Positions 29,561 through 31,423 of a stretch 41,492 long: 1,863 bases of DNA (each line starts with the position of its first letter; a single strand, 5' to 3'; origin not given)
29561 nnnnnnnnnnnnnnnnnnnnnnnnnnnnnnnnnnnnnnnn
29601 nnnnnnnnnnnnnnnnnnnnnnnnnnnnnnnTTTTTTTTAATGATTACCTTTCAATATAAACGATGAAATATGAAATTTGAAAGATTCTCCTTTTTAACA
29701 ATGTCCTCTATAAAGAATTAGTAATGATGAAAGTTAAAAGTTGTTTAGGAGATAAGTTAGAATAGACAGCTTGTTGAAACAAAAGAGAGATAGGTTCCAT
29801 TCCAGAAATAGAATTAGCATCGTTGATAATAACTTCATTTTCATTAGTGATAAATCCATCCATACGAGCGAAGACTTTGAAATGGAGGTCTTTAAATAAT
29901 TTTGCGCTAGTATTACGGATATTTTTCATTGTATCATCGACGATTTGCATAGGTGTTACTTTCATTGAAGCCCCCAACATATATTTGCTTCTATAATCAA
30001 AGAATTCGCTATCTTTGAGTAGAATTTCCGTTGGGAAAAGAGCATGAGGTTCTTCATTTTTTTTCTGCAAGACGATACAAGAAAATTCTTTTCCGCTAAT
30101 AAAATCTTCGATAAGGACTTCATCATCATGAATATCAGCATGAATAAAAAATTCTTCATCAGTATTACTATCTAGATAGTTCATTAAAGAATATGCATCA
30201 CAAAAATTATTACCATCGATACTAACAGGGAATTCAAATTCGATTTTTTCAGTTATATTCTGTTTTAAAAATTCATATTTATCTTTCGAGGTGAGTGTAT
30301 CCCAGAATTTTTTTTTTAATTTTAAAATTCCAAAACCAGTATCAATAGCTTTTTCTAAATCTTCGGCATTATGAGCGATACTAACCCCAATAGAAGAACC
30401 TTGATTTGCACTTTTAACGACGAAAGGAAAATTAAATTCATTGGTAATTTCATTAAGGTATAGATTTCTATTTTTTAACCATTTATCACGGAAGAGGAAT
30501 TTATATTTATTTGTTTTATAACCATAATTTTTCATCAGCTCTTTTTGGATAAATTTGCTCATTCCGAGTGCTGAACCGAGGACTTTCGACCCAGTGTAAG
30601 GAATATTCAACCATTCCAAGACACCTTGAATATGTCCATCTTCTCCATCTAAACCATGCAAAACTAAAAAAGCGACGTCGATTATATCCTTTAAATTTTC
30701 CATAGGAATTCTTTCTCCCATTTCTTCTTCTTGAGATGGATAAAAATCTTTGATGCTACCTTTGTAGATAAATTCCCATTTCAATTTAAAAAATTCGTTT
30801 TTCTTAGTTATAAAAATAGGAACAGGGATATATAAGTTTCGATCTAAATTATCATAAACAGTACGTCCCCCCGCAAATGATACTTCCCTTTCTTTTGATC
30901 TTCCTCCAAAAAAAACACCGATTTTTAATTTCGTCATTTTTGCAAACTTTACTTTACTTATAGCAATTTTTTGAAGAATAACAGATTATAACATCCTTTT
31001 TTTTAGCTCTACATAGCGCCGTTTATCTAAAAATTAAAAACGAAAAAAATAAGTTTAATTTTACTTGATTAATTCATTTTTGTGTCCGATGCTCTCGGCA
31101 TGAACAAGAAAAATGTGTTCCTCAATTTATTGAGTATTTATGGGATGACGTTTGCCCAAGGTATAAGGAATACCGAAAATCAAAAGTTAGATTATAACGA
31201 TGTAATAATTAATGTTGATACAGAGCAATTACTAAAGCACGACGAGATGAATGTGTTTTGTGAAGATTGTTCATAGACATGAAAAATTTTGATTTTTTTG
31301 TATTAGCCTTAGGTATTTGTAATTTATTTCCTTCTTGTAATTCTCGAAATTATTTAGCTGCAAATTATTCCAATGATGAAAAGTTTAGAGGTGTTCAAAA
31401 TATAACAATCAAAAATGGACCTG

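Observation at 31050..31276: Paralogous copy of the precursor-like module 7 kb away, with coding-type conservation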

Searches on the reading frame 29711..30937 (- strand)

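Call 11: search_protein_families(library=pfam, proteins=[window:29711-30937:-], max_evalue=0.01)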
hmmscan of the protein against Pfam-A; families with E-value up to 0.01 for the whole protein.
window:29711-30937:- (409 aa): 6 families
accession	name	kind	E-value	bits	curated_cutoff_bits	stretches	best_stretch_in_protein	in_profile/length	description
PF07478.18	Dala_Dala_lig_C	-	7.2e-40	137.1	24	2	236-405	37-203/204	D-ala D-ala ligase C-terminus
PF01820.27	Dala_Dala_lig_N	-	3.2e-28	99.1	34.6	1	5-117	1-121/121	D-ala D-ala ligase N-terminus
PF13535.11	ATP-grasp_4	-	3.8e-09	36.8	27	1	265-357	46-130/160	ATP-grasp domain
PF01071.24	GARS_A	-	7.6e-05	23.1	27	0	127-199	2-68/194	Phosphoribosylglycinamide synthetase, ATP-grasp (A) domain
PF02222.28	ATP-grasp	-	0.0032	17.6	27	0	160-199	21-61/179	ATP-grasp domain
PF02786.22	CPSase_L_D2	-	0.0032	17.5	19.8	0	163-201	32-70/211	Carbamoyl-phosphate synthase L chain, ATP binding domain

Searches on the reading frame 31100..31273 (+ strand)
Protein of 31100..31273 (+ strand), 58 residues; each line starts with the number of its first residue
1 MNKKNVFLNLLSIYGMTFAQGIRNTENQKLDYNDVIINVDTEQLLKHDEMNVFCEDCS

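Call 11: search_protein_families(library=pfam, proteins=[window:31100-31273:+], max_evalue=0.01)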
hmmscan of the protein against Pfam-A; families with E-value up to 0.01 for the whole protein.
window:31100-31273:+ (58 aa): 0 families

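Call 12: search_protein_families(library=ncbifam, proteins=[window:31100-31273:+], max_evalue=0.01)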
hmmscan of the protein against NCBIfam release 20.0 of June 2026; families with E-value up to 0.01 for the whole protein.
window:31100-31273:+ (58 aa): 0 families

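Call 26: find_homologous_proteins(query=A3, max_evalue=10)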
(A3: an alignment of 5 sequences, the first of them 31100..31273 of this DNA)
Query A3 (5 sequences) (58 aa, profile of the alignment): 28 proteins with E <= 10 among 48 candidates.
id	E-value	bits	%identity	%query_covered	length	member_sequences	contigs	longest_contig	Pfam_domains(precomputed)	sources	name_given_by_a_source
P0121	5.7e-30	121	100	100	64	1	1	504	-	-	-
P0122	1.6e-29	120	63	100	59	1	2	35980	-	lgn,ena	-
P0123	1.3e-28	117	50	98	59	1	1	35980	-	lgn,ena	-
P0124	1.7e-28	116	57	98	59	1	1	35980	-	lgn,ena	-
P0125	2.1e-27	113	84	98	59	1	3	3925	-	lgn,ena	-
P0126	2.9e-27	112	81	98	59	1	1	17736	-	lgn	-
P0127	4.0e-27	112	81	98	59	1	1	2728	-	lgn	-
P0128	4.9e-27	112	81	98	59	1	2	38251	-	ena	-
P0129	7.1e-27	111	78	100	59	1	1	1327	-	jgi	jgi:hypothetical protein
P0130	1.3e-26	110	79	98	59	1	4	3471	-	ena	-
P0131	1.3e-26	110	79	98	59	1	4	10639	-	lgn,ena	-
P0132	1.4e-26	110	79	98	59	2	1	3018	-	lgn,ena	-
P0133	1.5e-26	110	78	98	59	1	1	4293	-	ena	-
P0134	1.6e-26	110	81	98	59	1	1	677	-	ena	-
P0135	1.8e-26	110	79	98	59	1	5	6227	-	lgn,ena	-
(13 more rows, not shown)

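Call 28: find_encoding_contigs(protein=P0128, flank=10000, max_places=3)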
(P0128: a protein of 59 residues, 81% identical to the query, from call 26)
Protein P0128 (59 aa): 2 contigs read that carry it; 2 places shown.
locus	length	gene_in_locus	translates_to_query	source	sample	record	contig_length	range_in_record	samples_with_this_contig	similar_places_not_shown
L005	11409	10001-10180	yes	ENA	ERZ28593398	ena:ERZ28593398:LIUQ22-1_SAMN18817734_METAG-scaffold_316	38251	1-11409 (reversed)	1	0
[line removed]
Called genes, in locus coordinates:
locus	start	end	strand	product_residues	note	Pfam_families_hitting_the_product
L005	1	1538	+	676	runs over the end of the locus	PF00515:TPR_1 (faint), PF07719:TPR_2 (faint), PF09976:TPR_21 (faint), PF12895:ANAPC3 (faint), PF13174:TPR_6 (faint), PF13176:TPR_7 (faint), PF13181:TPR_8 (faint), PF13374:TPR_10 (faint), +7 more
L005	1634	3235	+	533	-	-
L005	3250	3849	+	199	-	PF01569:PAP2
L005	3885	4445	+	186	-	PF01765:RRF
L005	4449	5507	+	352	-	PF00154:RecA_N, PF06745:ATPase (weak), PF08423:Rad51, PF21096:RecA_C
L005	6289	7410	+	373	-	-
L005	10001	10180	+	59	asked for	-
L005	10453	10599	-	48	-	-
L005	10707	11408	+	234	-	?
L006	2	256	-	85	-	?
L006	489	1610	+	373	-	-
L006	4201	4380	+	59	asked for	-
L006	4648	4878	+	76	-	-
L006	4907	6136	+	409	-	PF01820:Dala_Dala_lig_N, PF07478:Dala_Dala_lig_C, PF13535:ATP-grasp_4 (faint), PF07478:Dala_Dala_lig_C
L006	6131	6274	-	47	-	-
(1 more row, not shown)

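Call 29: find_encoding_contigs(protein=P0126, flank=10000, max_places=3)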
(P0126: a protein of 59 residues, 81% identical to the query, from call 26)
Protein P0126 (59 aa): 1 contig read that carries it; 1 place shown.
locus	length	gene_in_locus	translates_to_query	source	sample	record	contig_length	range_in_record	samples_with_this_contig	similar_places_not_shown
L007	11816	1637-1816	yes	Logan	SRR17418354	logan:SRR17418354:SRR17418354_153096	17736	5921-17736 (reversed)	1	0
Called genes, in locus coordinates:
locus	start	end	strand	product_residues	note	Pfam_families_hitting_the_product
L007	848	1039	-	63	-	-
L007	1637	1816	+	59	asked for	-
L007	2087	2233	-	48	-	-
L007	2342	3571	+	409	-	PF01820:Dala_Dala_lig_N, PF07478:Dala_Dala_lig_C, PF13535:ATP-grasp_4 (faint), PF07478:Dala_Dala_lig_C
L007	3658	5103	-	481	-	-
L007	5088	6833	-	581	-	PF00664:ABC_membrane, PF00005:ABC_tran, PF13304:AAA_21 (faint)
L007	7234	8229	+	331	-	PF00892:EamA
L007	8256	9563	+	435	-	PF02016:Peptidase_S66, PF17676:Peptidase_S66C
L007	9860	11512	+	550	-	-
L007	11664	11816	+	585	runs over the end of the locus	-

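Call 30: find_encoding_contigs(protein=P0131, flank=10000, max_places=3)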
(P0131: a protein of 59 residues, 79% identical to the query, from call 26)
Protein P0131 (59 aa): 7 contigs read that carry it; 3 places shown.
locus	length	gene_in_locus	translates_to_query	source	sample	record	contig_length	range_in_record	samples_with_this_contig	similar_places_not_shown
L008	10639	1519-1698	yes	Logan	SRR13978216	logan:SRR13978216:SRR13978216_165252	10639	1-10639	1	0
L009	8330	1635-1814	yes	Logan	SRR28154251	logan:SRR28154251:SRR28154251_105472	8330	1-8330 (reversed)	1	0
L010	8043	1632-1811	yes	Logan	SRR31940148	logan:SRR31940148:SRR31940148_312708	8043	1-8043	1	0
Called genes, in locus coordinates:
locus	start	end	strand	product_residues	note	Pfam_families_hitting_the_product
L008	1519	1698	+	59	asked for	-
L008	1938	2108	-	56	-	-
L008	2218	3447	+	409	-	PF01820:Dala_Dala_lig_N, PF07478:Dala_Dala_lig_C, PF13535:ATP-grasp_4 (faint), PF07478:Dala_Dala_lig_C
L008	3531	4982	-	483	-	-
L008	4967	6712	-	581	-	PF00664:ABC_membrane, PF00005:ABC_tran, PF13304:AAA_21 (faint)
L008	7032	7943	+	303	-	PF00892:EamA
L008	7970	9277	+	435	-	PF02016:Peptidase_S66, PF17676:Peptidase_S66C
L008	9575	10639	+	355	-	?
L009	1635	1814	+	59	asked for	-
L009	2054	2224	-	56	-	-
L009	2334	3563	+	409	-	PF01820:Dala_Dala_lig_N, PF07478:Dala_Dala_lig_C, PF13535:ATP-grasp_4 (faint), PF07478:Dala_Dala_lig_C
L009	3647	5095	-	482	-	-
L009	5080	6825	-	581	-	PF00664:ABC_membrane, PF00005:ABC_tran, PF13304:AAA_21 (faint)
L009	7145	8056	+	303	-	PF00892:EamA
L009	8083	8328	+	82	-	?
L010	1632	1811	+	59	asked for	-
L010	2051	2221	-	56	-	-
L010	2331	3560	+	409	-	PF01820:Dala_Dala_lig_N, PF07478:Dala_Dala_lig_C, PF13535:ATP-grasp_4 (faint), PF07478:Dala_Dala_lig_C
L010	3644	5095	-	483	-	-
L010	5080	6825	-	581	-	PF00664:ABC_membrane, PF00005:ABC_tran, PF13304:AAA_21 (faint)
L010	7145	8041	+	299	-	?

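Call 32: find_related_loci(query=A4, collection=genome_contigs, flank=10000)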
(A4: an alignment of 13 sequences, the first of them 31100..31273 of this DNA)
Query A4 (58 aa) in genome_contigs; peptide patterns used: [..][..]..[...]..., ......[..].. (x = any residue, [..] = any of these).
49 stretches matched a pattern, but none encodes a relative of the query by tblastn (E <= 1e-3).

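Call 49: find_related_loci(query=A4, collection=metagenome_contigs, flank=8000)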
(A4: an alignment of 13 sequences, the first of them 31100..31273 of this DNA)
Query A4 (58 aa) in metagenome_contigs; peptide patterns used: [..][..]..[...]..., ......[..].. (x = any residue, [..] = any of these).
73 stretches matched a pattern, but none encodes a relative of the query by tblastn (E <= 1e-3).

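Call 82: search_protein_representatives(alignment_id=A8)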
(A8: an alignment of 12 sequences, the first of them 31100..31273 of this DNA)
Query: 12 sequences, 59 profile positions. Proteins with E-value up to 0.001 (for the whole library): 7; up to 1e-10: 5; up to 1e-30: 0. The best 7 are listed.
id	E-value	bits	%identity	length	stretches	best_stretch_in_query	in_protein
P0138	1.1e-30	121.5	-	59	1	1-58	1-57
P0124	6.3e-27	109.5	-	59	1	1-59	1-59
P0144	1.4e-20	89.1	-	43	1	1-43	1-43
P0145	5.3e-20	87.3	-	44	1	16-59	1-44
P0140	3.7e-18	81.3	-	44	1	16-58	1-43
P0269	7.2e-09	51.6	-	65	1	1-59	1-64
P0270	2.8e-04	36.9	-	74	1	1-58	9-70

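Call 84: find_encoding_contigs(protein=P0269, flank=5000, max_places=2)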
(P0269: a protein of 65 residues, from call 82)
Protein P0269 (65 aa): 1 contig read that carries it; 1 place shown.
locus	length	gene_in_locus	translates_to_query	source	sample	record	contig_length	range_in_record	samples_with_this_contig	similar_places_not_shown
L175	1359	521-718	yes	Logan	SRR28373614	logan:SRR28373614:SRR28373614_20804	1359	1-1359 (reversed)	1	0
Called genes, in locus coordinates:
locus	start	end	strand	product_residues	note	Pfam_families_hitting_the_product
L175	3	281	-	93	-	?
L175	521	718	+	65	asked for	-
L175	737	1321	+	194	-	PF13349:DUF4097 (faint)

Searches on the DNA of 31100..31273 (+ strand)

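Call 85: search_rna_families(source=L006, threshold=gathering)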
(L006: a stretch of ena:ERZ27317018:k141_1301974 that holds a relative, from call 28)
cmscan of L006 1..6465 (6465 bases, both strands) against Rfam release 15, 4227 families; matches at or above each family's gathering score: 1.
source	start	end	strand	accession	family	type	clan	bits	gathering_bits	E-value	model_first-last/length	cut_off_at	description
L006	1797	3316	+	RF00177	SSU_rRNA_bacteria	Gene; rRNA;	CL00111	1380.4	50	0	1-1533/1533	no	Bacterial small subunit ribosomal RNA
